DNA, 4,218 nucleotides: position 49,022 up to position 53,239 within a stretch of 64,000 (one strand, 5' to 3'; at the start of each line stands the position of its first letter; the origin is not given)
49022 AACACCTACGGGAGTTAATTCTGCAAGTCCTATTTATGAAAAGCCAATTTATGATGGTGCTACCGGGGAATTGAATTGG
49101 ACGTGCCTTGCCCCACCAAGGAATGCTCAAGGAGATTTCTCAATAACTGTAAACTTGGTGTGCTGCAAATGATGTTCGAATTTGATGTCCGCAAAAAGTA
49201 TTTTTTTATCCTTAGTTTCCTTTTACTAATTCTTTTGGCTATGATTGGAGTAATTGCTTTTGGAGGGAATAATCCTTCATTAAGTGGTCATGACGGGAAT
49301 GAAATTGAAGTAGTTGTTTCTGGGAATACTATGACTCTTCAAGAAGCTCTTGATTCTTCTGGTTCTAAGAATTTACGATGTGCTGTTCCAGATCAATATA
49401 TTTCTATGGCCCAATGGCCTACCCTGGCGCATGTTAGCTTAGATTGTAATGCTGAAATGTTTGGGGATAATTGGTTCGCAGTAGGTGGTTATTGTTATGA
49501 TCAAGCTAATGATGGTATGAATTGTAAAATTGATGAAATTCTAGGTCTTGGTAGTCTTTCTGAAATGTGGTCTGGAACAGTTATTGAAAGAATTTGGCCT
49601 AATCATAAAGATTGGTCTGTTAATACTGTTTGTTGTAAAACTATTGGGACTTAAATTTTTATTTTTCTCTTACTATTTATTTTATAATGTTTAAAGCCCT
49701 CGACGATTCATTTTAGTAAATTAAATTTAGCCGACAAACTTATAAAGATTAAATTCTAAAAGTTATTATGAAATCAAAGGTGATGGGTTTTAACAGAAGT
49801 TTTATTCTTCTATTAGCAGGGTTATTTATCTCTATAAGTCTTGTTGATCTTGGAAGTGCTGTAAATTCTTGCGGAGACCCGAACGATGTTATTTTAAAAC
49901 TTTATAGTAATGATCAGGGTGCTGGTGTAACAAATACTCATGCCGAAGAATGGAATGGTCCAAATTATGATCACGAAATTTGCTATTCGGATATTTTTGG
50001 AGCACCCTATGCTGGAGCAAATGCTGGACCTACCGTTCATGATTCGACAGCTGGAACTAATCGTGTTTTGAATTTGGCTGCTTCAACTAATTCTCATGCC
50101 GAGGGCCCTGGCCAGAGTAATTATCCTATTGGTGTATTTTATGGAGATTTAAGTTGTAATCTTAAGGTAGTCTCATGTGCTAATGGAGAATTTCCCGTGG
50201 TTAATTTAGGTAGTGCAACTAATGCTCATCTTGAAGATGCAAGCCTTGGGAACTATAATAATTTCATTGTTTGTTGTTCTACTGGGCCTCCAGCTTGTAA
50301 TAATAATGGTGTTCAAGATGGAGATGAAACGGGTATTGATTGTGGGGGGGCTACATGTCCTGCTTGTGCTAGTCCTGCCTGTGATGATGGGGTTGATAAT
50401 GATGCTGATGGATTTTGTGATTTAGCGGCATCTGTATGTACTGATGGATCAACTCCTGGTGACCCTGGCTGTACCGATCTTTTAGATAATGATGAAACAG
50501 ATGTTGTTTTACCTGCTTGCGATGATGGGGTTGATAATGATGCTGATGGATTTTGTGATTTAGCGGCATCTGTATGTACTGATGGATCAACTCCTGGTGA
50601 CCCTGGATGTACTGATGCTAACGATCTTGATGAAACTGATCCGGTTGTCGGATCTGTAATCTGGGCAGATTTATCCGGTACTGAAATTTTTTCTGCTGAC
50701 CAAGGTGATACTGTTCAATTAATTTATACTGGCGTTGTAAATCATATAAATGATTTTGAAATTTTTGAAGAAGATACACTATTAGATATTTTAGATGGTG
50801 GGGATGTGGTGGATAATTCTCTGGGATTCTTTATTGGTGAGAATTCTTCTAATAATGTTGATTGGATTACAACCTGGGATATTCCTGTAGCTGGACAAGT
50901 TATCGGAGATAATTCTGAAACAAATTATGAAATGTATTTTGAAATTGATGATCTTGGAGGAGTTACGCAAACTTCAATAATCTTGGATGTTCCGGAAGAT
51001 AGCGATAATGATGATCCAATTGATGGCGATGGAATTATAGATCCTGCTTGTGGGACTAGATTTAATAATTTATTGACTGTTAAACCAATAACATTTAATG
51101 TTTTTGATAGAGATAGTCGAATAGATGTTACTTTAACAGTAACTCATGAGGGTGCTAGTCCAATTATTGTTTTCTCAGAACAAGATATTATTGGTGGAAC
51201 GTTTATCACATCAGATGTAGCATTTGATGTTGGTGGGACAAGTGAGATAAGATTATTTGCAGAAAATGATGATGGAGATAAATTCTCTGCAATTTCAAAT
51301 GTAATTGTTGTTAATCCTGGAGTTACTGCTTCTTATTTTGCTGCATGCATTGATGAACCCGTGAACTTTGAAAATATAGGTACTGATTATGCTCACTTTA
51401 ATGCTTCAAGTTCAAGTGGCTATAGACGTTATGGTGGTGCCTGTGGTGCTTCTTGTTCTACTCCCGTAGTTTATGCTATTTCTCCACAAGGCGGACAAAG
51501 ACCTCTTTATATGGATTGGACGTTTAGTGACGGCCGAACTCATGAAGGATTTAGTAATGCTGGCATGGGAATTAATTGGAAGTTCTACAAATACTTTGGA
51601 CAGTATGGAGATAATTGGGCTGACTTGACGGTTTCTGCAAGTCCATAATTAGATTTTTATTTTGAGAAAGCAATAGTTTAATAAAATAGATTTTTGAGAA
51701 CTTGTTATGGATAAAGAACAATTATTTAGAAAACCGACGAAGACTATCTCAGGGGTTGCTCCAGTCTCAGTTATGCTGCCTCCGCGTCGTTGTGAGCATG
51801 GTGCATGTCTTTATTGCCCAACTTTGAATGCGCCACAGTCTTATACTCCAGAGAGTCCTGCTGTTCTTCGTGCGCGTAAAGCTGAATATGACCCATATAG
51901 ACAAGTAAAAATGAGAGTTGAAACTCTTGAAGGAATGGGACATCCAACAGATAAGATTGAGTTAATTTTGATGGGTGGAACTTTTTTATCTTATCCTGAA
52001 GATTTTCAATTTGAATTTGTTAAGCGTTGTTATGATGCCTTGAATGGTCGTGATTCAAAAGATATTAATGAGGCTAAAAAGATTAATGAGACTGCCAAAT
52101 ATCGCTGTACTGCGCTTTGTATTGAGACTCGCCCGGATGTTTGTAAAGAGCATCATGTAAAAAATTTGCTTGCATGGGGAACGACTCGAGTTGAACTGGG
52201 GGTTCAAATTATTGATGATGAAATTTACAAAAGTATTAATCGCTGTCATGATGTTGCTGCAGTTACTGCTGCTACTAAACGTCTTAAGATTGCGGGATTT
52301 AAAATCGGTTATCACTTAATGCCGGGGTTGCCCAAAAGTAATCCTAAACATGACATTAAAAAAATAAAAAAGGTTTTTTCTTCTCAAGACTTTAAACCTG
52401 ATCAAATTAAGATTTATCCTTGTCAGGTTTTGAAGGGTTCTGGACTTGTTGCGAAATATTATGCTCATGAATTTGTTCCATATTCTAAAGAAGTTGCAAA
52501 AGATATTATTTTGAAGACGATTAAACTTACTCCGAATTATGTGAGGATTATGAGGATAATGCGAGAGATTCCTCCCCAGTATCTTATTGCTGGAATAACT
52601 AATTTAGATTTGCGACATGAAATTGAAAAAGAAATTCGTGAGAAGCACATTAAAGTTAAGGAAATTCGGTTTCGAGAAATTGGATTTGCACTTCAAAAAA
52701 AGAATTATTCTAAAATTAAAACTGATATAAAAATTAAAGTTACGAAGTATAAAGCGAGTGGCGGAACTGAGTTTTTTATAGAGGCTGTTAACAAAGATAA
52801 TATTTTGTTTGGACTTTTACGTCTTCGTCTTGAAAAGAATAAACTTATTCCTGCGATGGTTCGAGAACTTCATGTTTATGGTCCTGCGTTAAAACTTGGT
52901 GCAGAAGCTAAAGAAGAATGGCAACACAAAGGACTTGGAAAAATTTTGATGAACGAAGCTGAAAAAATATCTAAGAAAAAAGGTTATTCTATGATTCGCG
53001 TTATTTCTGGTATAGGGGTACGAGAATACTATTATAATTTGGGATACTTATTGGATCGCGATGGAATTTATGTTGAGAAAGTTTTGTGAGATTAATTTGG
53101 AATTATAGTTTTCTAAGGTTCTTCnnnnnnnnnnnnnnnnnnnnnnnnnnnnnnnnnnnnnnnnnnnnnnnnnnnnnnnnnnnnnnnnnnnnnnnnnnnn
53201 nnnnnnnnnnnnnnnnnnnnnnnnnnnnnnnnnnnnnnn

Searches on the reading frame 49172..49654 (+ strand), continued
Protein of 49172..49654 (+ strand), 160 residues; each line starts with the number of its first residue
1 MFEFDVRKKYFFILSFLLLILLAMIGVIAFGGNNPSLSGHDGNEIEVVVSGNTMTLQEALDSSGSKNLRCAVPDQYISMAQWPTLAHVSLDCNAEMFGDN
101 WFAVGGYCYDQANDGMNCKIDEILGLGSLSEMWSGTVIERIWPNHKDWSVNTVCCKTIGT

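Call 47: search_solved_structures(query=A2, max_evalue=1, show_alignments=2)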
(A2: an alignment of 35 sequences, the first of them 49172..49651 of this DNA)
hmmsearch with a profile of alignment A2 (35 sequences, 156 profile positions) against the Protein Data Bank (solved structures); distinct sequences matched with E-value up to 1: 10.
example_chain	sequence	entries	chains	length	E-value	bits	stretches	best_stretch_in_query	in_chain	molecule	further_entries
7anq_A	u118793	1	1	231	0.1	16.3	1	71-151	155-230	Proprotein convertase subtilisin/kexin type 9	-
3bps_A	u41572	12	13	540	0.57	13.8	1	71-152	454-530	Proprotein convertase subtilisin/kexin type 9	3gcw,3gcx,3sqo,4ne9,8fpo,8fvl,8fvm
3p5b_A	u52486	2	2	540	0.58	13.8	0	71-152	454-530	Proprotein convertase subtilisin/kexin type 9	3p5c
2qtw_B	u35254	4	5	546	0.59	13.8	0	71-152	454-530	Proprotein convertase subtilisin/kexin type 9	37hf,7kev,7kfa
3m0c_B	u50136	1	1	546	0.6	13.8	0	71-152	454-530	Proprotein convertase subtilisin/kexin type 9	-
5vl7_B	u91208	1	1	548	0.6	13.7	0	71-152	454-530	Proprotein convertase subtilisin/kexin type 9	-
4k8r_B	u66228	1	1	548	0.6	13.7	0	71-152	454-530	Proprotein convertase subtilisin/kexin type 9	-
9hz3_B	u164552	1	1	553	0.62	13.7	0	71-152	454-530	Proprotein convertase subtilisin/kexin type 9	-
8czc_B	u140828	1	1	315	0.72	13.5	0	22-68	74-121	Narbonolide/10-deoxymethynolide synthase PikA1, modules 1 and 2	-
3h42_B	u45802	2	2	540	0.81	13.3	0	71-152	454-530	Proprotein convertase subtilisin/kexin type 9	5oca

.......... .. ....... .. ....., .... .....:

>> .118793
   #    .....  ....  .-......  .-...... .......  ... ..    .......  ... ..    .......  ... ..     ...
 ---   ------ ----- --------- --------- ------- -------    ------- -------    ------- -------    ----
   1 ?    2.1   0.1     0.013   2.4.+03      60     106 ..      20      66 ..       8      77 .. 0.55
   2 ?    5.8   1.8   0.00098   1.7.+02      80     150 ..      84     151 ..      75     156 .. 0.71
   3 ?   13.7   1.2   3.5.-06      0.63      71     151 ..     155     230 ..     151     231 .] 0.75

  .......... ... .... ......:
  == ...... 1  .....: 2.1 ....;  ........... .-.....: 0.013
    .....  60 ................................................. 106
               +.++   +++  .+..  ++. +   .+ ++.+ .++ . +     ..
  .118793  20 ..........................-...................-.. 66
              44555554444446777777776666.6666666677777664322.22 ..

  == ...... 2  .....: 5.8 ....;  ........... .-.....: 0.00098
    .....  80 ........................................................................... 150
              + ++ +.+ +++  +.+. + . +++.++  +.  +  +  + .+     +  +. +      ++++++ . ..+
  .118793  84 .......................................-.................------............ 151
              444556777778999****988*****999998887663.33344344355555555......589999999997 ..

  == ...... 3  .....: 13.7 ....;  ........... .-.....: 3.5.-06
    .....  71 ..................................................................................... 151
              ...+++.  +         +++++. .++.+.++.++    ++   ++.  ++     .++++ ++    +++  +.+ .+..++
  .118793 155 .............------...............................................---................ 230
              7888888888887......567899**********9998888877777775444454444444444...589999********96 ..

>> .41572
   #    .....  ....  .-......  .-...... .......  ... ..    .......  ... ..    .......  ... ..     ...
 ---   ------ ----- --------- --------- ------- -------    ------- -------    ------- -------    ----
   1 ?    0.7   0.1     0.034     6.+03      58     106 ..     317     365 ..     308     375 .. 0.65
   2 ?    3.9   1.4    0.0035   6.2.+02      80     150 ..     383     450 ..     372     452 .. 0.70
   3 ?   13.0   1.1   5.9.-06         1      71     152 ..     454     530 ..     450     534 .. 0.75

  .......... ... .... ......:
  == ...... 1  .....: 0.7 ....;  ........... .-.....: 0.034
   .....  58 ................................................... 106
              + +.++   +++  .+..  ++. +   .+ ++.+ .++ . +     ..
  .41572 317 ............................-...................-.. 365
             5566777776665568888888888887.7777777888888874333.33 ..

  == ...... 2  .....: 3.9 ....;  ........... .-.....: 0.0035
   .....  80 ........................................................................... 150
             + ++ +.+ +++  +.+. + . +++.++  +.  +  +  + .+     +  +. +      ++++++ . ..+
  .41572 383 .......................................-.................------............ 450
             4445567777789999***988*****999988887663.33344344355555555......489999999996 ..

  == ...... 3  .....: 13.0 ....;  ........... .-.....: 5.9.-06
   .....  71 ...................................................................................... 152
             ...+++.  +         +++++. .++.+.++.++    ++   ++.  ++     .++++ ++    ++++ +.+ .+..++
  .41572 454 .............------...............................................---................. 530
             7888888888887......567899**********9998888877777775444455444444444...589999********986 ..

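Call 52: find_encoding_contigs(protein=P0016, flank=8000, max_places=2)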
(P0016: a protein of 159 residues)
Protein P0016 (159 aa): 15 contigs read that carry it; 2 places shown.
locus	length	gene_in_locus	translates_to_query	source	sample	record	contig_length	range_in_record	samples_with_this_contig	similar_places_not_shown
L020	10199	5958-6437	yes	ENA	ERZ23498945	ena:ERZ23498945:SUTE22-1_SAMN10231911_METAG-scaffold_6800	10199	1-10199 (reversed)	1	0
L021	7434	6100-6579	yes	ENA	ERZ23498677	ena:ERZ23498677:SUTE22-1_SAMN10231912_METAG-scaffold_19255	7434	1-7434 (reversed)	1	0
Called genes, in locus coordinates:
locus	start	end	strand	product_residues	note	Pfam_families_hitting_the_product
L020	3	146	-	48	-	?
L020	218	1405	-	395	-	PF06745:ATPase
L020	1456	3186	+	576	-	PF08915:tRNA-Thr_ED, PF00587:tRNA-synt_2b, PF03129:HGTP_anticodon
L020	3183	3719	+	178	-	-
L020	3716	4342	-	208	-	PF13489:Methyltransf_23, PF01209:Ubie_methyltran, PF03141:Methyltransf_29 (weak), PF05219:DREV, PF13847:Methyltransf_31, PF08241:Methyltransf_11, PF08242:Methyltransf_12, PF13649:Methyltransf_25, +2 more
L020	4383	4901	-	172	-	-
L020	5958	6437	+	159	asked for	-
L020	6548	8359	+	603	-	-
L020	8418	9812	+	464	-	PF04055:Radical_SAM, PF16199:Radical_SAM_C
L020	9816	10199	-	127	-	?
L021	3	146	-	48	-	?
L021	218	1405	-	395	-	PF06745:ATPase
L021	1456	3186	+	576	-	PF08915:tRNA-Thr_ED, PF00587:tRNA-synt_2b, PF03129:HGTP_anticodon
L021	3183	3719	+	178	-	-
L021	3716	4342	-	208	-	PF13489:Methyltransf_23, PF01209:Ubie_methyltran, PF05219:DREV, PF05175:MTS, PF13847:Methyltransf_31, PF08241:Methyltransf_11, PF08242:Methyltransf_12, PF13649:Methyltransf_25, +2 more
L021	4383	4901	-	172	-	-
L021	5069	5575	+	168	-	-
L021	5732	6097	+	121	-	-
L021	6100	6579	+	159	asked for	-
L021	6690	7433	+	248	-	?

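Call 53: find_encoding_contigs(protein=P0028, flank=8000, max_places=2)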
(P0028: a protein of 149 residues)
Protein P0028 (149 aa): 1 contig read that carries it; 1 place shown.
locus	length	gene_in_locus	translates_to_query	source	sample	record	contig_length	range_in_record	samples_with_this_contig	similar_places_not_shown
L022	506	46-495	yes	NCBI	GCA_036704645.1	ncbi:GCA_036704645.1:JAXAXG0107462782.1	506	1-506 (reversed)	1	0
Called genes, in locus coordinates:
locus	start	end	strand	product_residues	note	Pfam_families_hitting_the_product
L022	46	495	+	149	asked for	-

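Call 54: find_encoding_contigs(protein=P0036, flank=8000, max_places=2)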
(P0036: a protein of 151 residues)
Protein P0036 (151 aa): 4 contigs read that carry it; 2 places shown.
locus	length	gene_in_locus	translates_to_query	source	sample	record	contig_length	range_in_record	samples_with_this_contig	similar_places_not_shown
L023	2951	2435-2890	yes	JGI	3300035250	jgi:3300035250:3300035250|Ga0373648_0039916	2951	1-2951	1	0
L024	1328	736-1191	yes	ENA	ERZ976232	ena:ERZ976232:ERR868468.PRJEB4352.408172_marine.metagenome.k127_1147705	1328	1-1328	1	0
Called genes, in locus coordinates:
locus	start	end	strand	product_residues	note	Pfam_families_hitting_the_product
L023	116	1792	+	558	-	PF04675:DNA_ligase_A_N, PF01068:DNA_ligase_A_M, PF04679:DNA_ligase_A_C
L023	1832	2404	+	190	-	PF00352:TBP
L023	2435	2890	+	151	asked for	-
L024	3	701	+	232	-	?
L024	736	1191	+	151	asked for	-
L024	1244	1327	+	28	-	?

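Call 81: search_protein_families(library=pfam, proteins=[P0038, P0032, P0086, P0138, L003:9308-9826:-, P0147], max_evalue=0.05)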
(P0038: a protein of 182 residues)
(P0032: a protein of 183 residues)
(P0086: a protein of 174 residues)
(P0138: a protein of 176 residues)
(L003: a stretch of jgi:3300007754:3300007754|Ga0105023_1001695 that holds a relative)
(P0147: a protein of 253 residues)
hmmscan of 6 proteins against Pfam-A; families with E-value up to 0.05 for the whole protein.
P0038 (182 aa): 1 family
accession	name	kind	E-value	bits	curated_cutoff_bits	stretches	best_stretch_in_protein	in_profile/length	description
PF21939.1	Gp10_C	-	6.4e-05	24.3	27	1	96-175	35-132/139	Baseplate structural protein Gp10, C-terminal domain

P0032 (183 aa): 0 families

P0086 (174 aa): 1 family
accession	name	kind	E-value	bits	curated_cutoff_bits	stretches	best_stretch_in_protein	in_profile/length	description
PF22432.2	PA2794-like_C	-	0.03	14.9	27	1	70-142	1-69/102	PA2794-like, C-terminal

P0138 (176 aa): 0 families

L003:9308-9826:- (172 aa): 0 families

P0147 (253 aa): 2 families
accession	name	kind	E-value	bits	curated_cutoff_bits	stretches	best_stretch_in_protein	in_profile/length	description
PF21722.4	Gly_rich_2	-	1.5e-08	35.4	24.3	1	97-213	2-122/226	Glycine-rich domain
PF13620.12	CarboxypepD_reg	-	0.01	16.6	32.3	1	68-116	6-55/82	Carboxypeptidase regulatory-like domain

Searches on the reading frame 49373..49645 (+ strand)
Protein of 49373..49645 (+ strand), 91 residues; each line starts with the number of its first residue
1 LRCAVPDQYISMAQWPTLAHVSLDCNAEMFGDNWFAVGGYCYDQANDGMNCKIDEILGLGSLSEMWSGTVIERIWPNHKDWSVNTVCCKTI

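Call 62: predict_structure(alignment_id=A5)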
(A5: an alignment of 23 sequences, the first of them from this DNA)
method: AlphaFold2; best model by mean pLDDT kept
length: 91 residues; sequences in the alignment: 23
mean_pLDDT: 74.8   pTM: 0.65
mean pLDDT of the five models: 74.8, 69.8, 69.7, 69.2, 68.7
residues with pLDDT >= 90: 5; 70-90: 57; 50-70: 29; < 50: 0
segments of 3 or more residues with pLDDT < 50: none
pLDDT, mean of each block of 10 residues (from residue 1): 81 65 79 86 70 71 74 62 85 86
secondary structure, 60 per line:
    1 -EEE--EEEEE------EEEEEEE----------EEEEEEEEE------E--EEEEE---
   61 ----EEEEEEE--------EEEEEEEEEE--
elements in order: E2-4 E7-11 E18-24 E35-43 E53-57 E65-71 E80-89

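Call 64: fold_search(model_id=the predicted structure, library=pdb)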
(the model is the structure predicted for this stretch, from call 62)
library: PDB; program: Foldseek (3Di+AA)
matches with E <= 10: 286; with E <= 0.001: 0
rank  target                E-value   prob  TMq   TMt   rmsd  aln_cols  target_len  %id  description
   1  7nsk_A                1.6e-01  0.84  0.49  0.07   4.3        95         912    9  Endoplasmic reticulum aminopeptidase 2 complexed with a hydroxamic ligand (released 2022-06-22)
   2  5ab0_C                1.8e-01  0.85  0.50  0.08   4.2        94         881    8  Crystal structure of aminopeptidase ERAP2 with ligand (released 2015-09-30)
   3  4e36_A                2.0e-01  0.89  0.52  0.08   4.2        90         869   11  Crystal structure of the human Endoplasmic Reticulum Aminopeptidase 2 variant N392K (released 2012-08-29)
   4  5ab0_A                2.3e-01  0.82  0.49  0.07   4.2        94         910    8  Crystal structure of aminopeptidase ERAP2 with ligand (released 2015-09-30)
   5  6ea4_B                3.0e-01  0.75  0.50  0.08   4.3        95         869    9  ERAP2 bound to Aryl Sulfonamide Uncompetitive Inhibitor (released 2019-12-18)
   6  6ea4_A                3.0e-01  0.75  0.49  0.08   4.3        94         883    8  ERAP2 bound to Aryl Sulfonamide Uncompetitive Inhibitor (released 2019-12-18)
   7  7pfs_B                3.2e-01  0.75  0.49  0.08   4.3        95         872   10  Crystal structure of ERAP2 aminopeptidase in complex with phosphinic pseudotripeptide ((1R)-1-Amino-3-phenylpropyl){2- (released 2022-01-26)
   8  7nsk_B                3.8e-01  0.47  0.43  0.07   5.6       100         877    9  Endoplasmic reticulum aminopeptidase 2 complexed with a hydroxamic ligand (released 2022-06-22)
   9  7nup_A                4.4e-01  0.66  0.50  0.07   4.3        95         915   10  Endoplasmic reticulum aminopeptidase 2 complexed with a mixed hydroxamic and sulfonyl ligand (released 2022-06-22)
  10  8sw0                  4.4e-01  0.35  0.35  0.06   6.7        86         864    6  Puromycin sensitive aminopeptidase (released 2023-07-26)
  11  8cgw_A                5.5e-01  0.41  0.40  0.06   4.8        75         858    9  Insulin-regulated aminopeptidase (IRAP) in complex with an allosteric benzopyran-based inhibitor (released 2024-01-31)
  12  5ab2_A                5.9e-01  0.57  0.49  0.08   4.2        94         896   10  Crystal structure of aminopeptidase ERAP2 with ligand (released 2015-09-30)
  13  4y6x_C                6.9e-01  0.18  0.36  0.27   9.5       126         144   10  Structure of Tobacco streak virus coat protein at 2.1 Angstroms resolution (C2 crystal form) (released 2016-01-20)
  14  6q69_A                6.9e-01  0.10  0.29  0.23  15.0       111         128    8  Crystal structure of porcine ACBD3 GOLD domain in complex with 3A protein of enterovirus-G1 (released 2019-11-13)
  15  5ab2_B                7.3e-01  0.33  0.40  0.06   4.5        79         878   10  Crystal structure of aminopeptidase ERAP2 with ligand (released 2015-09-30)
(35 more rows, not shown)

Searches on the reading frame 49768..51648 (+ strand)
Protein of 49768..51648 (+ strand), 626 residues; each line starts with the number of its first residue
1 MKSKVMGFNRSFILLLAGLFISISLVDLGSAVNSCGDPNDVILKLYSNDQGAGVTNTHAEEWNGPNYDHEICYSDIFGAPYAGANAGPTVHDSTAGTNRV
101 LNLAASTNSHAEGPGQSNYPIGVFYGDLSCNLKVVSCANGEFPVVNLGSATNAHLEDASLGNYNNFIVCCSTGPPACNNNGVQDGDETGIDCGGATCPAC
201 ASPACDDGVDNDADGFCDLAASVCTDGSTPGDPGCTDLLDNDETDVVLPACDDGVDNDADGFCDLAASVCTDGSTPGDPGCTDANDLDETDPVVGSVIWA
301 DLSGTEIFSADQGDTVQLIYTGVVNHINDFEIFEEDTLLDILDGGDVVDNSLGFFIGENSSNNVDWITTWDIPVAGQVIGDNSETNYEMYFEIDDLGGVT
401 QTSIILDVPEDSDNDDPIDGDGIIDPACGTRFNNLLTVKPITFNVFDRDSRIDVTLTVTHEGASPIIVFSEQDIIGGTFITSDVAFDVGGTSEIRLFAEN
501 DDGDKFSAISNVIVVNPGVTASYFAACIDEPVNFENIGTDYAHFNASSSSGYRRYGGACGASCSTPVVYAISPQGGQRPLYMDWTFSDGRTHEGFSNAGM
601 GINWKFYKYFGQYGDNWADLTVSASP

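Call 8: search_protein_families(library=pfam, proteins=[window:49768-51648:+], max_evalue=1)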
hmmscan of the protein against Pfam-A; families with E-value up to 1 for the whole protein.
window:49768-51648:+ (626 aa): 0 families

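Call 55: search_solved_structures(query=window:49768-51645:+, max_evalue=1)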
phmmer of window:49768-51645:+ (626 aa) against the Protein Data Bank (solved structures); distinct sequences matched with E-value up to 1: 1.
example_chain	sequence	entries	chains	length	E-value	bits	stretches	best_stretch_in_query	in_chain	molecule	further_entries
3l76_A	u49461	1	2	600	0.8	11.5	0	505-540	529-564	Aspartokinase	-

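Call 56: find_homologous_proteins(query=window:49768-51645:+, max_evalue=0.001)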
Query window:49768-51645:+ (626 aa): 90 proteins with E <= 0.001 among 8000 candidates.
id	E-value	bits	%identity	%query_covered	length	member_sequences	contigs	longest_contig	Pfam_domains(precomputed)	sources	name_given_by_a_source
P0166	0.0e+0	1439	100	100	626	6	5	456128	-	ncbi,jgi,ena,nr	ncbi:hypothetical protein HN876_00250 [archaeon]|jgi:hypothetical protein|nr:hypothetical protein [a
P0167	2.6e-126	441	45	99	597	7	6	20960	-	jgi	-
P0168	1.8e-123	432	44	98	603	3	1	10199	-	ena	-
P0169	1.2e-24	105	39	23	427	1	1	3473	-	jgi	jgi:hypothetical protein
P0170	7.5e-22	96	59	6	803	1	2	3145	-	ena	-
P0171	6.1e-21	93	39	28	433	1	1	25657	-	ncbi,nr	ncbi:MAG: hypothetical protein Q8P79_00455 [Nanoarchaeota archaeon]|nr:hypothetical protein [Nanoarc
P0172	1.2e-20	92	37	18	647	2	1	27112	-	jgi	-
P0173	1.8e-19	88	53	15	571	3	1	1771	-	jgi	jgi:hypothetical protein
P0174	3.2e-17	81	37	16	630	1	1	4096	-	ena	-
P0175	3.7e-17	80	40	26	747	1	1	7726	PF00801.27,PF18911.7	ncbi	-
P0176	1.1e-16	79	51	15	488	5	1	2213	-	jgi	jgi:hypothetical protein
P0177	1.3e-15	75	44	14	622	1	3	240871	-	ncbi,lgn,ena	ncbi:MAG: hypothetical protein AABX53_00345 [Nanoarchaeota archaeon]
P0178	2.0e-14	71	42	17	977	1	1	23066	PF05572.20,PF18962.8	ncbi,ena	-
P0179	8.4e-14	69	41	17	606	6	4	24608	PF05572.20,PF18962.8,PF00041.28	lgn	-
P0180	1.2e-13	69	38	27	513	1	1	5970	PF05345.19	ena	-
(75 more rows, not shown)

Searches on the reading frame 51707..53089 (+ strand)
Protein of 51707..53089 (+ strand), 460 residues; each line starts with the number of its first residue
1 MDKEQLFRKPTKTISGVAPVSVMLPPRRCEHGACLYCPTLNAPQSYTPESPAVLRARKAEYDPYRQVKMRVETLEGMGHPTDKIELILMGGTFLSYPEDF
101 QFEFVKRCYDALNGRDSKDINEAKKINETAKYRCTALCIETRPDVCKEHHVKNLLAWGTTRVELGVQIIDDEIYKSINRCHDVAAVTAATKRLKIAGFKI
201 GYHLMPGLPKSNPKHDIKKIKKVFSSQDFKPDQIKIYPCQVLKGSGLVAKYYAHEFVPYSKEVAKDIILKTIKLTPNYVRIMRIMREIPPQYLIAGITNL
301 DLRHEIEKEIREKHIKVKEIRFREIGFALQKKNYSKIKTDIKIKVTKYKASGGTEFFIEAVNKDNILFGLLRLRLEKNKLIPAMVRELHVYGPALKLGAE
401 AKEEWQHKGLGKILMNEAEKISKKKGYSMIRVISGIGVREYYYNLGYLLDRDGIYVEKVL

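Call 14: search_protein_families(library=pfam, proteins=[window:51707-53089:+], max_evalue=0.001)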
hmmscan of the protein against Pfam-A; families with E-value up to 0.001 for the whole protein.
window:51707-53089:+ (460 aa): 2 families
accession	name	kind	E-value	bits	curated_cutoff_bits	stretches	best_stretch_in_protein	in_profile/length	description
PF16199.10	Radical_SAM_C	-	3.9e-17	62.6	31.9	1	231-310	1-83/85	Radical_SAM C-terminal domain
PF04055.27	Radical_SAM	-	6.1e-14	53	29.5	1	25-214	3-157/166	Radical SAM superfamily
